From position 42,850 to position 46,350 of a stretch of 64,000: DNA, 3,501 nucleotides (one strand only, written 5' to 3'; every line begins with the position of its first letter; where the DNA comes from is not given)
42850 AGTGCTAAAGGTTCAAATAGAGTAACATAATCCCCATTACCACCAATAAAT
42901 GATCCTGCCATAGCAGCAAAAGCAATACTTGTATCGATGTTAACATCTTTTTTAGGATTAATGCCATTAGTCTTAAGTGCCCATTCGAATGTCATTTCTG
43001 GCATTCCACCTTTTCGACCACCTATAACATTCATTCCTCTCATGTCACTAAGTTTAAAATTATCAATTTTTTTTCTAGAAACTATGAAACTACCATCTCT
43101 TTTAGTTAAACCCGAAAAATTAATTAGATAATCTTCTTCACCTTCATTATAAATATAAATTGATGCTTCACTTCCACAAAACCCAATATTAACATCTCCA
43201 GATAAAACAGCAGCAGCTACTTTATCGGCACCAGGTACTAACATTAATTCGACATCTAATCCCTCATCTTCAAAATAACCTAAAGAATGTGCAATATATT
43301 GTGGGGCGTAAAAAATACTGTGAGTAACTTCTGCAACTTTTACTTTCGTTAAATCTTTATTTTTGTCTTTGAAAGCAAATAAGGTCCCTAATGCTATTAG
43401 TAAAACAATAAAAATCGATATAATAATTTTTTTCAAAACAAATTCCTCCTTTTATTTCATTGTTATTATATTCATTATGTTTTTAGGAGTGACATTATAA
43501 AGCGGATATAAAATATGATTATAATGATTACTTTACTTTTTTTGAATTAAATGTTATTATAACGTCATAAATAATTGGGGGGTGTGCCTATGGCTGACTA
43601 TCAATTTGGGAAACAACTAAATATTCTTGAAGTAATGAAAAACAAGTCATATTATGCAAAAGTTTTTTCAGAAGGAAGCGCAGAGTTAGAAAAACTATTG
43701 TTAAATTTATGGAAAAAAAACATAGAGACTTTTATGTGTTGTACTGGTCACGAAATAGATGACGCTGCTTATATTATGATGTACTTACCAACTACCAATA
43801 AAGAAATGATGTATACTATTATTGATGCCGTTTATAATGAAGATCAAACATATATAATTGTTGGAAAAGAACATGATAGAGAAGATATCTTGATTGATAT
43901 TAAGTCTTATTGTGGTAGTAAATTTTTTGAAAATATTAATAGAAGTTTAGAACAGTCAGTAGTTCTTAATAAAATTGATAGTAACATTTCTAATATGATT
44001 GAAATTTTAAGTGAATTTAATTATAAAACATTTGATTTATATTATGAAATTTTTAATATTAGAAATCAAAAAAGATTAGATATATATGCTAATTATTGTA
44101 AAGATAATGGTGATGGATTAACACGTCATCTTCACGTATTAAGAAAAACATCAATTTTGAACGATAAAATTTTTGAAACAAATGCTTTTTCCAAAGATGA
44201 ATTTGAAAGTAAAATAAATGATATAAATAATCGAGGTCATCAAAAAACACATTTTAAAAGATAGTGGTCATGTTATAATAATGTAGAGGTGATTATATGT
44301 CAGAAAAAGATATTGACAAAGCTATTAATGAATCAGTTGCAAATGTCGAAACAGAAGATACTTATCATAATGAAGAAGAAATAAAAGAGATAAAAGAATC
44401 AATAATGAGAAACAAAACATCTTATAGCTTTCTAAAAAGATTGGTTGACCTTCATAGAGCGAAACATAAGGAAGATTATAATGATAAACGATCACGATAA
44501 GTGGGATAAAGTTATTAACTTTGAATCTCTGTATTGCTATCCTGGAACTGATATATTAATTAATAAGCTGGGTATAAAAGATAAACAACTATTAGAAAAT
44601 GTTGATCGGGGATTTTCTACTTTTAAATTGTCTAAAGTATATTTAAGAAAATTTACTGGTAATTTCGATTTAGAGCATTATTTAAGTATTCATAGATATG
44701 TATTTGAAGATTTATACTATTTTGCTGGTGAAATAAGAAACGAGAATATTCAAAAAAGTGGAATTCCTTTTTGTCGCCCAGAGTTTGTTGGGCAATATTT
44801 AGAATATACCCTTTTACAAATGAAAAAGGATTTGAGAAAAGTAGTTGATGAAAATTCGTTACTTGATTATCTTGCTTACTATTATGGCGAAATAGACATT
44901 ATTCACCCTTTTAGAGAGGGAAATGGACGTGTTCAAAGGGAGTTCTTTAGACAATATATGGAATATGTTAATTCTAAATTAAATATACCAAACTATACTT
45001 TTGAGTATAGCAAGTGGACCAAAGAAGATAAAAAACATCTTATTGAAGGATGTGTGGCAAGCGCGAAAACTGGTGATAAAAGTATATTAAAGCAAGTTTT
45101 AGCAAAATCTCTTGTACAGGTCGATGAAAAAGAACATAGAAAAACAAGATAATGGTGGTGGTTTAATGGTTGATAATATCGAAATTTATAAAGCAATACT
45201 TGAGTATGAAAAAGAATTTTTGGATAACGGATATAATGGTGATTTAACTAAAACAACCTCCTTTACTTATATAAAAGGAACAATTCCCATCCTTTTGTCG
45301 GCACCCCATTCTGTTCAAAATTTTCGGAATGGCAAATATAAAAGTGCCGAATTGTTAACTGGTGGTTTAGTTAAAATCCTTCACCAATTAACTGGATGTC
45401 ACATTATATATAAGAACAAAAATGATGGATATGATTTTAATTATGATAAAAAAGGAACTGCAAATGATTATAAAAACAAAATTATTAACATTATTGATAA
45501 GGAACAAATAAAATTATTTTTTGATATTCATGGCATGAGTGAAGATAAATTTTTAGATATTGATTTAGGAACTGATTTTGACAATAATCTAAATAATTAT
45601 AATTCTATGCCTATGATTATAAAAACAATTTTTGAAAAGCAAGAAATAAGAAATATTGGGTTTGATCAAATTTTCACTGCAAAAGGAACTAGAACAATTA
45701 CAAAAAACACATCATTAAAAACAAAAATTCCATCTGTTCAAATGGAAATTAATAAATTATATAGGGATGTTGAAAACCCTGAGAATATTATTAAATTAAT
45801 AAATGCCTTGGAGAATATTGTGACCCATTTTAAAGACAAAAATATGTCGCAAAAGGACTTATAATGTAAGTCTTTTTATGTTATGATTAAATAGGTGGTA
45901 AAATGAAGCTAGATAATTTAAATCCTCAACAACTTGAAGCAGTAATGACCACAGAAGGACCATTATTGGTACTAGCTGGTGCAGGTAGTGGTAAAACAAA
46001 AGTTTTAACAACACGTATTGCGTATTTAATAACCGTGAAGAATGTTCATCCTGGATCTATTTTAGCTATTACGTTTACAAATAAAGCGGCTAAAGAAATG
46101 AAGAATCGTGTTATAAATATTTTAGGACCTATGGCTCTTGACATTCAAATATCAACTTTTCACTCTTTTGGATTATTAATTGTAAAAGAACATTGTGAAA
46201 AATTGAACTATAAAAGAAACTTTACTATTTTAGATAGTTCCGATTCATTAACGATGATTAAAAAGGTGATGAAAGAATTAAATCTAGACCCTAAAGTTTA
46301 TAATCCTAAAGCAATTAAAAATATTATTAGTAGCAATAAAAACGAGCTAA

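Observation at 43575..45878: Four-gene accessory cassette built around a Fic (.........) protein with an overlapping small upstream ORF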

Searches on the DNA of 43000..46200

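Call 71: search_rna_families(source=window, start=43000, end=46200, threshold=evalue, max_evalue=1)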
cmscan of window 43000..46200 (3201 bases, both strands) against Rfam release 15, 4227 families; matches with E-value up to 1: 0.
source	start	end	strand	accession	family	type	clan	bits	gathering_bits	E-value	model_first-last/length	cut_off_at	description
